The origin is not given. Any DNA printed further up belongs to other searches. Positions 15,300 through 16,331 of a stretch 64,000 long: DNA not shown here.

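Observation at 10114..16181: Tightly packed slt / NHL-propeller / CTP-transferase-like membrane protein / TPR / J-domain-TPR gene string downstream of guaA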

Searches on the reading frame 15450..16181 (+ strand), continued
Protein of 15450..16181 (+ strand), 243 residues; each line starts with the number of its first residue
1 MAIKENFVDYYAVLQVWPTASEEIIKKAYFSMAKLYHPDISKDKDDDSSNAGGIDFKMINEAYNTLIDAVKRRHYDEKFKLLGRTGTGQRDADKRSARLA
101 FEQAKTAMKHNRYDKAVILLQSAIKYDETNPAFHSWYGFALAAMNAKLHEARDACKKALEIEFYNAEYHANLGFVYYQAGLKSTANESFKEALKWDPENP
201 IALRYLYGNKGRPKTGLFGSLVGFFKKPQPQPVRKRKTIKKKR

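Call 67: search_solved_structures(query=window:15450-16178:+, max_evalue=0.001)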
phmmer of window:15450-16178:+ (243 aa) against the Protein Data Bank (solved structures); distinct sequences matched with E-value up to 0.001: 83 (the best 60 are shown).
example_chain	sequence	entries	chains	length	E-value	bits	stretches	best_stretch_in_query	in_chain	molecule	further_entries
9qhb_A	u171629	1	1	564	1.4e-22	83.8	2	92-202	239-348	Engineered tetratricopeptide repeat protein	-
8bu0_A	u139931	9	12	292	1.2e-14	57.9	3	92-203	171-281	Consensus tetratricopeptide repeat protein | Crystal structure of an 8-repeat consensus TPR superhelix with Zinc. | Monomer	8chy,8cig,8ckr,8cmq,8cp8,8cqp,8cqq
9qhc_A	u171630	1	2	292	1e-12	51.6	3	93-202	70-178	Engineered tetratricopeptide repeat protein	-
2dn9_A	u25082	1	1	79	3.6e-11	46.5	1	8-77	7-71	DnaJ homolog subfamily A member 3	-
6iws_A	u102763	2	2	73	4.4e-11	46.2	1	9-76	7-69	DnaJ homolog subfamily A member 3, mitochondrial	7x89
7kna_A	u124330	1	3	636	4.1e-10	43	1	40-215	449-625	Hemagglutinin,I53_dn5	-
9dyv_A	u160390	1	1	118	6.2e-10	42.5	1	9-77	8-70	Chaperone protein DnaJ 2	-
4j7z_A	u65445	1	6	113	6.6e-10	42.4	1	9-77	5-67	Chaperone protein DnaJ 2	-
2dmx_A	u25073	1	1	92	1.5e-09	41.2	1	7-80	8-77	DnaJ homolog subfamily B member 8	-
2ej7_A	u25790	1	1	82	1.8e-09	40.9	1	6-77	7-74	HCG3 gene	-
7obi_A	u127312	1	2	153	1.9e-09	40.8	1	150-222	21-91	CTPR-rv4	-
3ucs_C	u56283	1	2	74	2.5e-09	40.4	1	7-79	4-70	Curved DNA-binding protein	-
2kqx_A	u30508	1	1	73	2.7e-09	40.4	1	7-79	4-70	Curved DNA-binding protein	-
8ur5_A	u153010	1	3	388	2.8e-09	40.3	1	92-215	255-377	Trimer head HA,Hemagglutinin HA1 chain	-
2ctr_A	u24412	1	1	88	2.9e-09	40.3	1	9-89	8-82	DnaJ homolog subfamily B member 9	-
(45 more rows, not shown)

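Call 81: search_protein_families(library=padloc, proteins=[window:15450-16181:+], max_evalue=0.001)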
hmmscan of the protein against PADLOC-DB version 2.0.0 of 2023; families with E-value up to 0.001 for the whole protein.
window:15450-16181:+ (243 aa): 0 families
